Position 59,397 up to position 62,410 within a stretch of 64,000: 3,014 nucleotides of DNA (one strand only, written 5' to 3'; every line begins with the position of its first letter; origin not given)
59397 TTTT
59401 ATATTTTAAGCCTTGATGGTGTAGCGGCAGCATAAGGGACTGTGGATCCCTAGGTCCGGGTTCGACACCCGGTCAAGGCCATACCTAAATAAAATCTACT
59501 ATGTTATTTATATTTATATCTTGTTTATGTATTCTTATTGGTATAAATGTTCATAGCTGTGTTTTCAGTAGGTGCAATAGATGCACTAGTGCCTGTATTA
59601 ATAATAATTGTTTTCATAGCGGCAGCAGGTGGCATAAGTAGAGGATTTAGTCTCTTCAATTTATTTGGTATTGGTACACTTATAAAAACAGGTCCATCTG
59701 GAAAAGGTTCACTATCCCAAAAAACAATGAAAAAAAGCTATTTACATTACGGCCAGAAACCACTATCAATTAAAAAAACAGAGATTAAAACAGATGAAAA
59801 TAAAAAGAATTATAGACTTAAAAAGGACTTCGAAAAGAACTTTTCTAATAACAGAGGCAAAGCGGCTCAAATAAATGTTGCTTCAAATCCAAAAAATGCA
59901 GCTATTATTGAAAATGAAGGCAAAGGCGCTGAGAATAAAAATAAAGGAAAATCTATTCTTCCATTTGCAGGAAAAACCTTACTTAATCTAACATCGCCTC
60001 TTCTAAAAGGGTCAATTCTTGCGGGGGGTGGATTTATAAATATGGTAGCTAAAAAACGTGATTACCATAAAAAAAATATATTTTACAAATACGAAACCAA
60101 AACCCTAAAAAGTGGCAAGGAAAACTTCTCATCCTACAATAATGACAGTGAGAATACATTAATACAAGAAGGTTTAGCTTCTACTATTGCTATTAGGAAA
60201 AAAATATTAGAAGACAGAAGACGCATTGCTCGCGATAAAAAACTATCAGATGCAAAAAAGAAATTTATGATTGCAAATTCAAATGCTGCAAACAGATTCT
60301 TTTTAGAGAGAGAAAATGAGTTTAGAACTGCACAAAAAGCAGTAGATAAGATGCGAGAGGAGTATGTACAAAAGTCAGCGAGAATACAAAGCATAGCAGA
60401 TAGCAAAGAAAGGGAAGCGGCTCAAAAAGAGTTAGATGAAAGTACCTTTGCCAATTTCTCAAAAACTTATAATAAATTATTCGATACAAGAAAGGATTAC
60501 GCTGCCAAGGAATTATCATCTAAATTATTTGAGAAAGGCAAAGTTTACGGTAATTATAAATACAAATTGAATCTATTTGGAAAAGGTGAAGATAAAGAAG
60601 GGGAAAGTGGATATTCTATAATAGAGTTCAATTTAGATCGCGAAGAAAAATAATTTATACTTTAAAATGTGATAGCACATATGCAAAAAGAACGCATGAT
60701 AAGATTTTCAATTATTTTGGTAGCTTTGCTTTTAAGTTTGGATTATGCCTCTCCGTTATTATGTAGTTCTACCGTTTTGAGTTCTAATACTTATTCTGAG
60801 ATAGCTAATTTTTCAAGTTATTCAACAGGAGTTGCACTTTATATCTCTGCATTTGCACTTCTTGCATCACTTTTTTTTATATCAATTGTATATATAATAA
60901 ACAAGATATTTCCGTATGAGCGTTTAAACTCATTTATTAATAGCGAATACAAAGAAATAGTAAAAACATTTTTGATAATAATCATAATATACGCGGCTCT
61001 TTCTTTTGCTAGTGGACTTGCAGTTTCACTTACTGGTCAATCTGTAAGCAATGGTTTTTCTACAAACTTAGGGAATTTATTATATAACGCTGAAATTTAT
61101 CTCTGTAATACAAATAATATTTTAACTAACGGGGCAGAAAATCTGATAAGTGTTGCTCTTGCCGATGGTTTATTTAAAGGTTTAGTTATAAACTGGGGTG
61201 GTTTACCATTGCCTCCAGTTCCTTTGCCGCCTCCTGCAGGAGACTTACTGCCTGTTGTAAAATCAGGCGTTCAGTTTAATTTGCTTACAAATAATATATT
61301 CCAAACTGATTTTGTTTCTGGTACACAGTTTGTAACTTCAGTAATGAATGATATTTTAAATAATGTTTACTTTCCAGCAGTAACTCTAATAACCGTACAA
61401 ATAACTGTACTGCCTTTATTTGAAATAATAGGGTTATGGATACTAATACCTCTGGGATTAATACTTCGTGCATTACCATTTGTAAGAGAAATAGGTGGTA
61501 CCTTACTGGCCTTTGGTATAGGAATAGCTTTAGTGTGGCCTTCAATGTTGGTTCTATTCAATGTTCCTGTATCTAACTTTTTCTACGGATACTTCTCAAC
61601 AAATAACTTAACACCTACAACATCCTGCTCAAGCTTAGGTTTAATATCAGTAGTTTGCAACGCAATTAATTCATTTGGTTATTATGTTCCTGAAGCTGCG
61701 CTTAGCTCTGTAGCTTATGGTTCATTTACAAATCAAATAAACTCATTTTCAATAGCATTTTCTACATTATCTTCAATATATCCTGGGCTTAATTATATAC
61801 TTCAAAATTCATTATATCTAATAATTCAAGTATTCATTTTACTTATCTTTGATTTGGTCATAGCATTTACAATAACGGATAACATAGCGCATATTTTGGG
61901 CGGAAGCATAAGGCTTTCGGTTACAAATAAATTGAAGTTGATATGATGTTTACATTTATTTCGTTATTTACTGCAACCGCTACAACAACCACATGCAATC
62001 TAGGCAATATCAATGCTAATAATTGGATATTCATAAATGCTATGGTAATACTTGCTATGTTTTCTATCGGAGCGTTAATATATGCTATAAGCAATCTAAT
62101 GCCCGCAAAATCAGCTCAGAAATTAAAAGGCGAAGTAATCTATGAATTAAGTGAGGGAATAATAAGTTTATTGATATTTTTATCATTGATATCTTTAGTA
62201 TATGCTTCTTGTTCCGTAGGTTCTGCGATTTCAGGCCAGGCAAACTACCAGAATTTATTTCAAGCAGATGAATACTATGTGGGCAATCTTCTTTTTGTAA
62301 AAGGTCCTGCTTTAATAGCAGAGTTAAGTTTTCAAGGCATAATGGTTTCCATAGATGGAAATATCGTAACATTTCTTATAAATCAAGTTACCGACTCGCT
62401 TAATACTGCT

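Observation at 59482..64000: Operon of an anchored coiled-coil protein plus three tandem paralogous polytopic membrane proteins of unknown family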

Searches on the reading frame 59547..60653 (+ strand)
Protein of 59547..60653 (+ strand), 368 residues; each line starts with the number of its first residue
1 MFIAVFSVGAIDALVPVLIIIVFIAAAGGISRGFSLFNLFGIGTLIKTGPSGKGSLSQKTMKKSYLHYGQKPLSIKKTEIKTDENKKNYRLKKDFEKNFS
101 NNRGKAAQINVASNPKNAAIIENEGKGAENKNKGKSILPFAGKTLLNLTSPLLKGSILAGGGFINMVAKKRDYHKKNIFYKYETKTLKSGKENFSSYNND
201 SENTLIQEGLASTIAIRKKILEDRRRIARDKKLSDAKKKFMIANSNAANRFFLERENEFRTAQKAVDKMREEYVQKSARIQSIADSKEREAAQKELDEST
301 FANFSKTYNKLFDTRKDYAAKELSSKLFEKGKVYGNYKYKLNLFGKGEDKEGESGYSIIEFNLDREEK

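Call 6: search_protein_families(library=pfam, proteins=[window:59547-60653:+], max_evalue=1)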
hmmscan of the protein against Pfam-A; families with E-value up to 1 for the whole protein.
window:59547-60653:+ (368 aa): 0 families

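Call 7: search_protein_families(library=ncbifam, proteins=[window:59547-60653:+], max_evalue=1)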
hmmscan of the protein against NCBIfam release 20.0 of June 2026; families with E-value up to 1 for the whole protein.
window:59547-60653:+ (368 aa): 1 family
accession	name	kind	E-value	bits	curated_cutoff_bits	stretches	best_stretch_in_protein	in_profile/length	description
NF003672.0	PRK05297.1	equivalog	0.078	10.4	783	1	194-324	906-1032/1290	phosphoribosylformylglycinamidine synthase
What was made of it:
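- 59547..60653 (+): Gene 1 (368 aa): an accessory subunit with a conserved ~60-aa N-terminal membrane anchor (..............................) and a long basic tail (pI 9.8). No Pfam or NCBIfam family matches (calls 6, 7).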

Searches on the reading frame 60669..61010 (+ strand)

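Call 76: search_protein_families(library=pfam, proteins=[window:60669-61010:+], max_evalue=1)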
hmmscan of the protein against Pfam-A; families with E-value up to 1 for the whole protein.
window:60669-61010:+ (114 aa): 1 family
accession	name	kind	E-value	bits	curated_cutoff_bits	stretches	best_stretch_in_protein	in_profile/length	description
PF22268.1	DUF6954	-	0.39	10.8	27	1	95-113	32-50/58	Family of unknown function (DUF6954)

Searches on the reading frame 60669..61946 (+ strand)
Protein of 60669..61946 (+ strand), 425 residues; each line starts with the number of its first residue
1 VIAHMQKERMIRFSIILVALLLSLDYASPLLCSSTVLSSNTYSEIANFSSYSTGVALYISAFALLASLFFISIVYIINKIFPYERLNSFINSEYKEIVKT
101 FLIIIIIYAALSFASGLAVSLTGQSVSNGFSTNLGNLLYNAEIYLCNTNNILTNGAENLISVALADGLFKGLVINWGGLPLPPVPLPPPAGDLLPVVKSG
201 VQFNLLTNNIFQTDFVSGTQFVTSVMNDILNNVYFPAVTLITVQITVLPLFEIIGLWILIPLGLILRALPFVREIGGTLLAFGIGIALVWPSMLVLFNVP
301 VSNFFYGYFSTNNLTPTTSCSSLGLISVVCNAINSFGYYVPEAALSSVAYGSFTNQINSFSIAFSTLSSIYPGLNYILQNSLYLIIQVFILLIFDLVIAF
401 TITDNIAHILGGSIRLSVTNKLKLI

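Call 6: search_protein_families(library=pfam, proteins=[window:60669-61946:+], max_evalue=1)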
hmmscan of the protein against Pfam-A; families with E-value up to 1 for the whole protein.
window:60669-61946:+ (425 aa): 0 families

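Call 7: search_protein_families(library=ncbifam, proteins=[window:60669-61946:+], max_evalue=1)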
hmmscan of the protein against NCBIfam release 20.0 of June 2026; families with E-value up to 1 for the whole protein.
window:60669-61946:+ (425 aa): 1 family
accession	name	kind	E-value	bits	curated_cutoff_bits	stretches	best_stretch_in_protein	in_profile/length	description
NF033739.1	intramemb_PrsW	equivalog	0.0048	16.6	225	1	56-141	34-119/210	glutamic-type intramembrane protease PrsW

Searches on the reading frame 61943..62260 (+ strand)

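Call 76: search_protein_families(library=pfam, proteins=[window:61943-62260:+], max_evalue=1)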
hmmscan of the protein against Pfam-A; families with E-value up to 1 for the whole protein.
window:61943-62260:+ (106 aa): 3 families
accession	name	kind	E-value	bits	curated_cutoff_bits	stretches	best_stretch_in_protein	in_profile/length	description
PF06455.17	NADH5_C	-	0.0044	17.1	28.2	1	6-54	5-53/181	NADH dehydrogenase subunit 5 C-terminus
PF23906.1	DUF7248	-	0.06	13.8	27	1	28-62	14-48/58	Family of unknown function (DUF7248)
PF07136.16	DUF1385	-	0.12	12.2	22.1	1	24-86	35-90/227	Protein of unknown function (DUF1385)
